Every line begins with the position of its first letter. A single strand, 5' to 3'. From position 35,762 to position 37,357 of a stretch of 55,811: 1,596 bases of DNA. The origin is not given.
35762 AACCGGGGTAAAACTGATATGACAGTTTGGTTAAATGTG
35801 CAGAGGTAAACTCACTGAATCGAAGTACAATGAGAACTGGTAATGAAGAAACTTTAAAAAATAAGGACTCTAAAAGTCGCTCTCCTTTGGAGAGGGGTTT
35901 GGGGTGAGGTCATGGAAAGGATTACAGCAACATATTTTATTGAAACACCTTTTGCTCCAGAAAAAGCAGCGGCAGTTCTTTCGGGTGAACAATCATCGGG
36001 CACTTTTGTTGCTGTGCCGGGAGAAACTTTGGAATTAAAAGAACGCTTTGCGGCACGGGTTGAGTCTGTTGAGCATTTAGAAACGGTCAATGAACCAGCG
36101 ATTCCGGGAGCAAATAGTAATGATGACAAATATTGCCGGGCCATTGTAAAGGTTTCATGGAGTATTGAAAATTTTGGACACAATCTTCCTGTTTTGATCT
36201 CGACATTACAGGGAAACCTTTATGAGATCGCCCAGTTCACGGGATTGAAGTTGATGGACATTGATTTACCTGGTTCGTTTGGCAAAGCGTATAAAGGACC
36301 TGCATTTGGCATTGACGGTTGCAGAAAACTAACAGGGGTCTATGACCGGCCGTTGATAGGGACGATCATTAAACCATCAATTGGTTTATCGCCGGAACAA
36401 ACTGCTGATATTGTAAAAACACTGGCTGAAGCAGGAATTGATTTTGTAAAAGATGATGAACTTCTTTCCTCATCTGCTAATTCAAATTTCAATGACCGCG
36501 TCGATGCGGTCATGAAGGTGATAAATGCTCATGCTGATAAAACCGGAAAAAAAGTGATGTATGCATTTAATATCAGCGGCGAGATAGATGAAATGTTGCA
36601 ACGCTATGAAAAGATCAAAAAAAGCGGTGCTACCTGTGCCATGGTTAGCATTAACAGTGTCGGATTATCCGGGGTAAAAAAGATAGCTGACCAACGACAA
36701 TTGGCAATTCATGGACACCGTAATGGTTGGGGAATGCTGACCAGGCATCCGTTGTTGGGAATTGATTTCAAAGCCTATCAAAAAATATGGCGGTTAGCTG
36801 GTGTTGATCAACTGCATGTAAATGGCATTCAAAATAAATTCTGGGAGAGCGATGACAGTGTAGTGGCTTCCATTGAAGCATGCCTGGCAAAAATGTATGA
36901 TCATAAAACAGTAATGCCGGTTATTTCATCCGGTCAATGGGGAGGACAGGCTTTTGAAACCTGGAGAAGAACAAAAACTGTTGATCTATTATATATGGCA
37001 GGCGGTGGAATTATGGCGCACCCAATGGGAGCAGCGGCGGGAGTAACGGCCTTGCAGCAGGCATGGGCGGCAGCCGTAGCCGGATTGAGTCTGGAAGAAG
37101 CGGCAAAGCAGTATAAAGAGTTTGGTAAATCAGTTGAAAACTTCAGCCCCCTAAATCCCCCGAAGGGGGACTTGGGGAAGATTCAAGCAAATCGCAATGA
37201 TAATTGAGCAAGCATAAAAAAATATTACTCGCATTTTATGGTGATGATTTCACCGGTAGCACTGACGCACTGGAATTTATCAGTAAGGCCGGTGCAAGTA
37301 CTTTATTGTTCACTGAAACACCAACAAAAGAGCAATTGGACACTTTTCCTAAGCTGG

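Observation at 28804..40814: RuBisCO-like protein + second DUF1537 kinase embedded between GH127/GH78 and a racemase-like protein + BASS carrier: branched-chain sugar (apiose / aceric acid) catabolism in a Bacteroidota glycan island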

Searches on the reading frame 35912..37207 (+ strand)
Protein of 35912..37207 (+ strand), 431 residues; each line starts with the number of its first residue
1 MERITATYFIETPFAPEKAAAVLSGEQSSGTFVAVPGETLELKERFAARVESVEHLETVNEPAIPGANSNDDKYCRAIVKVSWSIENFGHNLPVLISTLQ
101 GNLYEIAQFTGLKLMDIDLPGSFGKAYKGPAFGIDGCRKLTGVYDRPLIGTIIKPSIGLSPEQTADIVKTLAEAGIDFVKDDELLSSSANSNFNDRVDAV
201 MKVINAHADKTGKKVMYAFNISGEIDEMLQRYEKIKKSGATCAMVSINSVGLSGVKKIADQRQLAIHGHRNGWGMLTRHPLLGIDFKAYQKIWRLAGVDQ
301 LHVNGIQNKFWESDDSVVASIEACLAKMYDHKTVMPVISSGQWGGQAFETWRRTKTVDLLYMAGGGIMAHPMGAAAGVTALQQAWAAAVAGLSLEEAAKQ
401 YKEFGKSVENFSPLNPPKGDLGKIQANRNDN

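Call 4: search_protein_families(library=pfam, proteins=[window:35912-37207:+])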
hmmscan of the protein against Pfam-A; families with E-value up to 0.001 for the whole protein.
window:35912-37207:+ (431 aa): 2 families
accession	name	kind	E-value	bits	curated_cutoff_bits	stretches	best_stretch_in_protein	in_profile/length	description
PF00016.26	RuBisCO_large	-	7.5e-67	226.1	30.1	1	134-410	2-298/299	Ribulose bisphosphate carboxylase large chain, catalytic domain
PF02788.21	RuBisCO_large_N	-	8.7e-07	29.6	20.7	1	13-122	25-119/120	Ribulose bisphosphate carboxylase large chain, N-terminal domain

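Call 5: search_protein_families(library=ncbifam, proteins=[window:35912-37207:+])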
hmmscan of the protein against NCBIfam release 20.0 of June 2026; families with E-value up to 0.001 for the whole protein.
window:35912-37207:+ (431 aa): 6 families
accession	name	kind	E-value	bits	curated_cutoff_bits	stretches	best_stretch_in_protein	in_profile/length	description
NF042437.1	OxoIsoapPDcar_OiaX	equivalog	5.9e-153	509.5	700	1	4-411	1-411/412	3-oxo-isoapionate-4-phosphate decarboxylase OiaX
TIGR03326.1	rubisco_III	equivalog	9.9e-77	258.6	497.45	1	6-410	16-425/426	type III ribulose-bisphosphate carboxylase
NF003252.0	PRK04208.1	subfamily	3.3e-70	236.9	438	1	14-412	41-456/468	ribulose-bisphosphate carboxylase large subunit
NF007095.0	PRK09549.1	equivalog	2.4e-55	187.7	409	1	1-410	1-400/407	2,3-diketo-5-methylthiopentyl-1-phosphate enolase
TIGR03332.1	salvage_mtnW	equivalog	1.3e-43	149.1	513.6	1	4-410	3-405/407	2,3-diketo-5-methylthiopentyl-1-phosphate enolase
NF010002.0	PRK13475.1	equivalog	6.8e-36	123.9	489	1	18-412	40-441/459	ribulose-bisphosphate carboxylase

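Call 12: search_solved_structures(query=window:35912-37207:+, max_evalue=1e-20)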
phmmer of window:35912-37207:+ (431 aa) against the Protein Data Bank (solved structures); distinct sequences matched with E-value up to 1e-20: 91 (the best 60 are shown).
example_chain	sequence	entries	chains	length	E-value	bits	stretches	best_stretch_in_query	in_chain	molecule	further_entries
3nwr_A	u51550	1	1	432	1.7e-109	369.8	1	4-407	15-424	A rubisco-like protein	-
8dht_A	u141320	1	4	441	1.7e-57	198.5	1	77-416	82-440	Ribulose bisphosphate carboxylase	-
3kdo_A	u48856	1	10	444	2.9e-53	184.5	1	78-416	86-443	Ribulose bisphosphate carboxylase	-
3a13_A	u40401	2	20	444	3.2e-53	184.4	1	78-416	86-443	Ribulose bisphosphate carboxylase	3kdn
1geh_A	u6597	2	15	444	4.2e-53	184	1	78-416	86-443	RIBULOSE-1,5-BISPHOSPHATE CARBOXYLASE/OXYGENASE | Ribulose bisphosphate carboxylase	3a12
3wqp_A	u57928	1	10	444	2.9e-52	181.2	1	78-416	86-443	Ribulose bisphosphate carboxylase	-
2cwx_A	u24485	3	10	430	4.4e-52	180.6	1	78-410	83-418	Ribulose bisphosphate carboxylase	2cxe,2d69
1tel_A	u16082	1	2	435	1.8e-50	175.3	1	5-408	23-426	ribulose bisphosphate carboxylase, large subunit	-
1ykw_A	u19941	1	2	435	2.5e-50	174.9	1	5-408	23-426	RuBisCO-like protein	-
6hun_A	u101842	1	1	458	5.6e-49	170.4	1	79-416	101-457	Ribulose bisphosphate carboxylase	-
2qyg_A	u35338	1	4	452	1.9e-43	152.2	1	11-409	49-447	Ribulose bisphosphate carboxylase-like protein 2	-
9z01_A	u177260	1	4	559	1.5e-42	149.3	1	80-403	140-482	Ribulose bisphosphate carboxylase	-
5nv3_A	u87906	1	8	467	6.2e-39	137.3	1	15-389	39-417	Ribulose bisphosphate carboxylase large chain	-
5mac_A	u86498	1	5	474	2.2e-36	128.9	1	80-304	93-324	Ribulose-1,5-bisphosphate carboxylase-oxygenase type III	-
8vgs_A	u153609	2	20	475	9.3e-36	126.9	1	81-319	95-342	Ribulose bisphosphate carboxylase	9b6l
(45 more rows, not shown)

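Call 13: find_homologous_proteins(query=window:35912-37207:+, max_evalue=1e-30)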
Query window:35912-37207:+ (431 aa): 7999 proteins with E <= 1e-30 among 8000 candidates; the best 120 are listed.
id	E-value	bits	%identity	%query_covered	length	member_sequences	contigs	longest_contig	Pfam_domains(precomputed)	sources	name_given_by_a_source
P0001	7.6e-289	975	100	100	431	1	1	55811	PF02788.22,PF00016.27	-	-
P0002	1.2e-249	846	87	100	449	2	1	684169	PF02788.22,PF00016.27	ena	-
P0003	2.0e-245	832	89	95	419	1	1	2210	PF02788.22,PF00016.27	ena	-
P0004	2.2e-245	832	86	98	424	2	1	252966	PF02788.22,PF00016.27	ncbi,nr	ncbi:MAG: ribulose-bisphosphate carboxylase large subunit family protein [Chitinophagaceae bacterium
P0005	9.7e-245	830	89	95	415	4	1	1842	PF02788.22,PF00016.27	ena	-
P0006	1.5e-244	830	89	95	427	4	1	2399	PF02788.22,PF00016.27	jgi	-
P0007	5.9e-244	828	88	95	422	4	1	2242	PF02788.22,PF00016.27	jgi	-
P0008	1.5e-243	826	88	95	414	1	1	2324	PF02788.22,PF00016.27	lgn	-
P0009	2.2e-243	826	89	95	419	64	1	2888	PF02788.22,PF00016.27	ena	-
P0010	2.9e-243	825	87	95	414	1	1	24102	PF02788.22,PF00016.27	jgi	jgi:ribulose-bisphosphate carboxylase large chain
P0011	7.7e-243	824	88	95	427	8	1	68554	PF02788.22,PF00016.27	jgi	jgi:ribulose-bisphosphate carboxylase large chain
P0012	8.1e-243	824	89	95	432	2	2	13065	PF02788.22,PF00016.27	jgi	jgi:ribulose-bisphosphate carboxylase large chain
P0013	1.1e-242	823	89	95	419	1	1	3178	PF02788.22,PF00016.27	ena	-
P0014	4.5e-242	821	89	95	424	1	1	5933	PF02788.22,PF00016.27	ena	-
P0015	5.2e-242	821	87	95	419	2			PF02788.22,PF00016.27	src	-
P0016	8.4e-242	820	88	95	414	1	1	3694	PF02788.22,PF00016.27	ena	-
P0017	1.5e-241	820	88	95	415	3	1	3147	PF02788.22,PF00016.27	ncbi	-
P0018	1.9e-241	819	88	95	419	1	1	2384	PF02788.22,PF00016.27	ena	-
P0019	2.1e-241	819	88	95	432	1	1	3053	PF02788.22,PF00016.27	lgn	-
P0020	2.2e-241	819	87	95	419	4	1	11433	PF02788.22,PF00016.27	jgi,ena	-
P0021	2.8e-241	819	86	98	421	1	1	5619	PF02788.22,PF00016.27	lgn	-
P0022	8.2e-241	817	88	95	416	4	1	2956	PF02788.22,PF00016.27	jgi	-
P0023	1.0e-240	817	88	95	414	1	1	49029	PF02788.22,PF00016.27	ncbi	-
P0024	1.1e-240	817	86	95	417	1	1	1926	PF02788.22,PF00016.27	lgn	-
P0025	1.1e-240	817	87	95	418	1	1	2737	PF02788.22,PF00016.27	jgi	jgi:ribulose-bisphosphate carboxylase large chain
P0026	1.2e-240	817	87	95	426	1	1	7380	PF02788.22,PF00016.27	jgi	jgi:ribulose-bisphosphate carboxylase large chain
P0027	3.6e-240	815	87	96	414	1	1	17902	PF02788.22,PF00016.27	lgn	-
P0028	4.5e-240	815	88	95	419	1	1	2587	PF02788.22,PF00016.27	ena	-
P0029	6.0e-240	814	85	96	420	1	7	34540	PF02788.22,PF00016.27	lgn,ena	-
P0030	1.2e-239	813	87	95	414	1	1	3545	PF02788.22,PF00016.27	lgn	-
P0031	1.2e-239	813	87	96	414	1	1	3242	PF02788.22,PF00016.27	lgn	-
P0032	1.2e-239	813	87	95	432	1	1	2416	PF02788.22,PF00016.27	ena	-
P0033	1.6e-239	813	87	95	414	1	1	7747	PF02788.22,PF00016.27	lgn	-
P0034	2.1e-239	813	87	95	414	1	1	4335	PF02788.22,PF00016.27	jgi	jgi:ribulose-bisphosphate carboxylase large chain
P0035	2.2e-239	813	85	96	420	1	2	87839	PF02788.22,PF00016.27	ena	-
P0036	2.2e-239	813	85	96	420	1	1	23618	PF02788.22,PF00016.27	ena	-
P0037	4.1e-239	812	85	96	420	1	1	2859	PF02788.22,PF00016.27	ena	-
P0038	4.1e-239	812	85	96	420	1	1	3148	PF02788.22,PF00016.27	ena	-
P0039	5.7e-239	811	85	96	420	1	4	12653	PF02788.22,PF00016.27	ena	-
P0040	6.5e-239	811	87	95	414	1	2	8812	PF02788.22,PF00016.27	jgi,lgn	-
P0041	7.4e-239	811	85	96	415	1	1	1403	PF02788.22,PF00016.27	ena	-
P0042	1.0e-238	810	85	96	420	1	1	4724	PF02788.22,PF00016.27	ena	-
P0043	1.1e-238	810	85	96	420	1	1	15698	PF02788.22,PF00016.27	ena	-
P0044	1.1e-238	810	86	95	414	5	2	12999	PF02788.22,PF00016.27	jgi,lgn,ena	-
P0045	1.2e-238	810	86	95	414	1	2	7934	PF02788.22,PF00016.27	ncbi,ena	-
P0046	1.3e-238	810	86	95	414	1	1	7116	PF02788.22,PF00016.27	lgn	-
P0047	1.3e-238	810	87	95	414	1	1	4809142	PF02788.22,PF00016.27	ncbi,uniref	ncbi:ribulose-bisphosphate carboxylase large subunit family protein [Lacibacter sp. H375]|uniref:rib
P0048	1.5e-238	810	87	95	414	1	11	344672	PF02788.22,PF00016.27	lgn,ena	-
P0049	1.5e-238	810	85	96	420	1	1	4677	PF02788.22,PF00016.27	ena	-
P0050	1.5e-238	810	87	95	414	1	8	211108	PF02788.22,PF00016.27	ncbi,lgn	-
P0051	1.8e-238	809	86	98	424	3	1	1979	PF02788.22,PF00016.27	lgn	-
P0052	1.9e-238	809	86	95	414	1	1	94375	PF02788.22,PF00016.27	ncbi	-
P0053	1.9e-238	809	87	95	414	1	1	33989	PF02788.22,PF00016.27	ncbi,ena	-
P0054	2.0e-238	809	88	95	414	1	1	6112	PF02788.22,PF00016.27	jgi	jgi:ribulose-bisphosphate carboxylase large chain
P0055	2.4e-238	809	88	95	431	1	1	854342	PF02788.22,PF00016.27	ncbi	-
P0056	3.0e-238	809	84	98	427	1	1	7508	PF02788.22,PF00016.27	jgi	jgi:ribulose-bisphosphate carboxylase large chain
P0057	3.3e-238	809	86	95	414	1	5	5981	PF02788.22,PF00016.27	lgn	-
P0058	3.7e-238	808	87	95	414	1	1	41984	PF02788.22,PF00016.27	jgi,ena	-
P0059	3.7e-238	808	87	95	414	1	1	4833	PF02788.22,PF00016.27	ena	-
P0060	3.9e-238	808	86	95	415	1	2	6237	PF02788.22,PF00016.27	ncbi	-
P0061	4.1e-238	808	87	95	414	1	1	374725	PF02788.22,PF00016.27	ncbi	-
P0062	4.2e-238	808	87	95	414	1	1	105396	PF02788.22,PF00016.27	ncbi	ncbi:MAG TPA: ribulose-bisphosphate carboxylase large subunit family protein [Chitinophagaceae bacte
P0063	4.5e-238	808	86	95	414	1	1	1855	PF02788.22,PF00016.27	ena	-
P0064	4.5e-238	808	86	95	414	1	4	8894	PF02788.22,PF00016.27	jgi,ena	jgi:ribulose-bisphosphate carboxylase large chain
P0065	5.6e-238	808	85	97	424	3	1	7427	PF02788.22,PF00016.27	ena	-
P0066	6.3e-238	808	86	95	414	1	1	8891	PF02788.22,PF00016.27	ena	-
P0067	6.3e-238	808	86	95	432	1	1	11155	PF02788.22,PF00016.27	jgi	-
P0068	7.8e-238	807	85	97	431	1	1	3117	PF02788.22,PF00016.27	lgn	-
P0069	8.4e-238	807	86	95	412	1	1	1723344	PF02788.22,PF00016.27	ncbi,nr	ncbi:MAG: ribulose-bisphosphate carboxylase large subunit family protein [Chitinophagaceae bacterium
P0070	9.5e-238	807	86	95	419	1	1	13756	PF02788.22,PF00016.27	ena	-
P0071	9.8e-238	807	86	95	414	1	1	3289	PF02788.22,PF00016.27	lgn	-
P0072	1.2e-237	807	86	95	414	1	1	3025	PF02788.22,PF00016.27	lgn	-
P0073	1.7e-237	806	87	95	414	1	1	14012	PF02788.22,PF00016.27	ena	-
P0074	1.7e-237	806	87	95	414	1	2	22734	PF02788.22,PF00016.27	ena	-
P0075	1.9e-237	806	86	95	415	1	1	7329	PF02788.22,PF00016.27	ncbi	-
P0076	2.1e-237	806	86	96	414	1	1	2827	PF02788.22,PF00016.27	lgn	-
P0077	2.6e-237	806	85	98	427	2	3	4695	PF02788.22,PF00016.27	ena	-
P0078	3.0e-237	805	86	95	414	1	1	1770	PF02788.22,PF00016.27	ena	-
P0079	3.1e-237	805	86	95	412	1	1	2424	PF02788.22,PF00016.27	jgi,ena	-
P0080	3.1e-237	805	84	98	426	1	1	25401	PF02788.22,PF00016.27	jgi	jgi:ribulose-bisphosphate carboxylase large chain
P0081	3.2e-237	805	83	99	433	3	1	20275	PF02788.22,PF00016.27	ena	-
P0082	3.3e-237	805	84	98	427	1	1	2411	PF02788.22,PF00016.27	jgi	jgi:ribulose-bisphosphate carboxylase large chain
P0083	3.6e-237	805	85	97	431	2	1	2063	PF02788.22,PF00016.27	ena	-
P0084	3.8e-237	805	86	95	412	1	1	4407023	PF02788.22,PF00016.27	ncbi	ncbi:MAG: ribulose-bisphosphate carboxylase large subunit family protein [Lacibacter sp.]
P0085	4.5e-237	805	86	95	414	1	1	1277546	PF02788.22,PF00016.27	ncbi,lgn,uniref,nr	ncbi:ribulose-bisphosphate carboxylase large chain [Lacibacter cauensis]|uniref:Ribulose-bisphosphat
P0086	4.5e-237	805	86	95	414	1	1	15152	PF02788.22,PF00016.27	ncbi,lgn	-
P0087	4.6e-237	805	87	95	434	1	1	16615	PF02788.22,PF00016.27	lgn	-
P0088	4.9e-237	805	87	95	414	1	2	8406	PF02788.22,PF00016.27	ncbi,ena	-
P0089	5.1e-237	805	86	95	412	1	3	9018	PF02788.22,PF00016.27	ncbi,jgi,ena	jgi:ribulose-bisphosphate carboxylase large chain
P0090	5.3e-237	805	86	95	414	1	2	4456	PF02788.22,PF00016.27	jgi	jgi:ribulose-bisphosphate carboxylase large chain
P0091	6.0e-237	804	86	95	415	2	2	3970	PF02788.22,PF00016.27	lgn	-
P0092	6.2e-237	804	87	95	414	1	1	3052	PF02788.22,PF00016.27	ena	-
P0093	8.6e-237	804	86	95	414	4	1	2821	PF02788.22,PF00016.27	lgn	-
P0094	9.2e-237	804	87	96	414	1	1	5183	PF02788.22,PF00016.27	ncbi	-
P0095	1.1e-236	804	86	95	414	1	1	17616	PF02788.22,PF00016.27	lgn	-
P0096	1.2e-236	804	86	95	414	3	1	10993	PF02788.22,PF00016.27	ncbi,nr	ncbi:MAG: ribulose-bisphosphate carboxylase large subunit family protein [Flavihumibacter sp.]|nr:ri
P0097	1.2e-236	803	87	96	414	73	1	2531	PF02788.22,PF00016.27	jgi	jgi:ribulose-bisphosphate carboxylase large chain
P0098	1.2e-236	803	86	95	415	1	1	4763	PF02788.22,PF00016.27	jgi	jgi:ribulose-bisphosphate carboxylase large chain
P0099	1.3e-236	803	87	96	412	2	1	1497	PF02788.22,PF00016.27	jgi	jgi:ribulose-bisphosphate carboxylase large chain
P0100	1.3e-236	803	86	95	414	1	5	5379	PF02788.22,PF00016.27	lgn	-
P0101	1.5e-236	803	86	95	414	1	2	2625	PF02788.22,PF00016.27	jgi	jgi:ribulose-bisphosphate carboxylase large chain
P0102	1.9e-236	803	86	95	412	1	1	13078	PF02788.22,PF00016.27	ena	-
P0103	1.9e-236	803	86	95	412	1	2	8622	PF02788.22,PF00016.27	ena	-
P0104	2.0e-236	803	86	95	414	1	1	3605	PF02788.22,PF00016.27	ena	-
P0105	2.0e-236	803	87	95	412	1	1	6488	PF02788.22,PF00016.27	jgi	jgi:ribulose-bisphosphate carboxylase large chain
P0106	2.6e-236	802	86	95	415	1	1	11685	PF02788.22,PF00016.27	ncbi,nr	ncbi:MAG: ribulose 1,5-bisphosphate carboxylase [Chitinophagaceae bacterium]|nr:ribulose 1,5-bisphos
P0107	2.8e-236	802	86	95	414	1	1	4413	PF02788.22,PF00016.27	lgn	-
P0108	3.1e-236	802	87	95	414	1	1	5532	PF02788.22,PF00016.27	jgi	jgi:ribulose-bisphosphate carboxylase large chain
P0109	3.5e-236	802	86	95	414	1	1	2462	PF02788.22,PF00016.27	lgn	-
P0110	3.5e-236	802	85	95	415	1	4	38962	PF02788.22,PF00016.27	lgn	-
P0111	3.7e-236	802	86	95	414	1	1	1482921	PF02788.22,PF00016.27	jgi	jgi:ribulose-bisphosphate carboxylase large chain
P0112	4.1e-236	802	86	95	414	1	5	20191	PF02788.22,PF00016.27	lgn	-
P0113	4.3e-236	802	87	95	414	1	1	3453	PF02788.22,PF00016.27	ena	-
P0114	4.3e-236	802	87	95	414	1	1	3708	PF02788.22,PF00016.27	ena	-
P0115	5.2e-236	801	86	95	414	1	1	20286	PF02788.22,PF00016.27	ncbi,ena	-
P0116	5.4e-236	801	85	96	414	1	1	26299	PF02788.22,PF00016.27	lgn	-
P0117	6.3e-236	801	86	96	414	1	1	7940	PF02788.22,PF00016.27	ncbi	-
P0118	6.9e-236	801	86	95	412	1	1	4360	PF02788.22,PF00016.27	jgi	jgi:ribulose-bisphosphate carboxylase large chain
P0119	6.9e-236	801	86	95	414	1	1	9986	PF02788.22,PF00016.27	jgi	jgi:ribulose-bisphosphate carboxylase large chain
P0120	7.4e-236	801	85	96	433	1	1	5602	PF02788.22,PF00016.27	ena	-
